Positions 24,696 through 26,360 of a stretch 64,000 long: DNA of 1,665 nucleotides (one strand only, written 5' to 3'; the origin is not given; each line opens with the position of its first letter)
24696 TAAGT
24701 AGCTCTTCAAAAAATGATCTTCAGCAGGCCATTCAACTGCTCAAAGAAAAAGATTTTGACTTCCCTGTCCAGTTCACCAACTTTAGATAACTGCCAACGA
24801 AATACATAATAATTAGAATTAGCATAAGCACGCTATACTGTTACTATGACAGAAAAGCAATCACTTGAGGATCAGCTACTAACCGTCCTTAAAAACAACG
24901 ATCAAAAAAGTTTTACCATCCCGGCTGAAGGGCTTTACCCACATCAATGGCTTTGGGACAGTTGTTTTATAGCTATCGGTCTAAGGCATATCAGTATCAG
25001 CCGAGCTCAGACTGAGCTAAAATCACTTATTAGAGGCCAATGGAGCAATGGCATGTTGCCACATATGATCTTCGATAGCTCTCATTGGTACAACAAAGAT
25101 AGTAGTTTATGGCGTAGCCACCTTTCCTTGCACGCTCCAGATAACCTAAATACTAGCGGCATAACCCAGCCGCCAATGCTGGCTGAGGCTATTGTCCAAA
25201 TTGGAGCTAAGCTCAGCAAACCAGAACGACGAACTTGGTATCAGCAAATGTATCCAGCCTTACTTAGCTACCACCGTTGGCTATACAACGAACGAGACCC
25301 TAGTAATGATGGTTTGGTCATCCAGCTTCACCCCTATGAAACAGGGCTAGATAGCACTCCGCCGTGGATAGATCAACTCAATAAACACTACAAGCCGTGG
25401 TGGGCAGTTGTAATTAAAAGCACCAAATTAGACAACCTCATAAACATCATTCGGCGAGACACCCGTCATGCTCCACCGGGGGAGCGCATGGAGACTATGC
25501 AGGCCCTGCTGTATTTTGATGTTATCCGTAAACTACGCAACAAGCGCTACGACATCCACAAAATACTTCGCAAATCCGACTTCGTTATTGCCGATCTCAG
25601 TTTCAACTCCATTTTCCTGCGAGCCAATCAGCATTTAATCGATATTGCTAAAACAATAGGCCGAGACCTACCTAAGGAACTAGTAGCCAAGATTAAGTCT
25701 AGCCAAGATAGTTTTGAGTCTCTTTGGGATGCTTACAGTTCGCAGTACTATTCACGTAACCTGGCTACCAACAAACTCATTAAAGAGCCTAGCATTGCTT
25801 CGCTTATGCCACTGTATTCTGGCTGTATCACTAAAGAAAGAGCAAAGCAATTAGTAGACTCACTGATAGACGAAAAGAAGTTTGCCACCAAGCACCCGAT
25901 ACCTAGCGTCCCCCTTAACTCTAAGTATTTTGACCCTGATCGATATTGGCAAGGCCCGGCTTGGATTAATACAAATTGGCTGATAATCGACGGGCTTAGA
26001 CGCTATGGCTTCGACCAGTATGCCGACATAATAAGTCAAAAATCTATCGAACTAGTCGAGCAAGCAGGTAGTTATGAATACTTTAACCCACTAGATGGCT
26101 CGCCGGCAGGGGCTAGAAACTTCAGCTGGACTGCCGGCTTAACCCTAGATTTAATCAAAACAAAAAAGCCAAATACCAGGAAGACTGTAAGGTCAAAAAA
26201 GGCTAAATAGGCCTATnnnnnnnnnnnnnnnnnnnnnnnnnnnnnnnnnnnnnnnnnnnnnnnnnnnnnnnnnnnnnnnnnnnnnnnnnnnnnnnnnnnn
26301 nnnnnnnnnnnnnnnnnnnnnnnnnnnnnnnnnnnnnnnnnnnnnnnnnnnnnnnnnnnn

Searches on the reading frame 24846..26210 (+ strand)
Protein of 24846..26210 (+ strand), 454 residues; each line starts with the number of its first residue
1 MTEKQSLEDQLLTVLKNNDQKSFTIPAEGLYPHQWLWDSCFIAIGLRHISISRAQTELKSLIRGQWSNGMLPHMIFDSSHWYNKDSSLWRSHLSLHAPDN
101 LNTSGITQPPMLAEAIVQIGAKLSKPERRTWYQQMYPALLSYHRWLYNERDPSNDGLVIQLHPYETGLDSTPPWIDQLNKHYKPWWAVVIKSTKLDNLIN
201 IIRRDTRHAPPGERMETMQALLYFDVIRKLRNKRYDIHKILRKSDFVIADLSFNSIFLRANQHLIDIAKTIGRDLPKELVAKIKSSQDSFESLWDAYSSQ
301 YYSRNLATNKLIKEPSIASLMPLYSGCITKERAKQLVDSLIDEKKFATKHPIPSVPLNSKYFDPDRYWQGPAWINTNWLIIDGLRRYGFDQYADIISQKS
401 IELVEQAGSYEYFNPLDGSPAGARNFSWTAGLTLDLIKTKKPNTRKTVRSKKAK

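Call 93: search_protein_families(library=pfam, proteins=[window:24846-26210:+], max_evalue=0.0001)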
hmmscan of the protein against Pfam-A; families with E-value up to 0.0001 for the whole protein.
window:24846-26210:+ (454 aa): 3 families
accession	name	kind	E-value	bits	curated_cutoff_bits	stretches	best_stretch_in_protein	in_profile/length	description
PF22422.2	MGH1-like_GH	-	6.1e-91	306.1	27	1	31-429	1-356/356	Mannosylglycerate hydrolase MGH1-like glycoside hydrolase domain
PF01204.24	Trehalase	-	4.8e-13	49.3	21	1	108-406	180-464/512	Trehalase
PF03200.22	Glyco_hydro_63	-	9.2e-10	38.3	22.4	1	304-388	335-427/492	Glycosyl hydrolase family 63 C-terminal domain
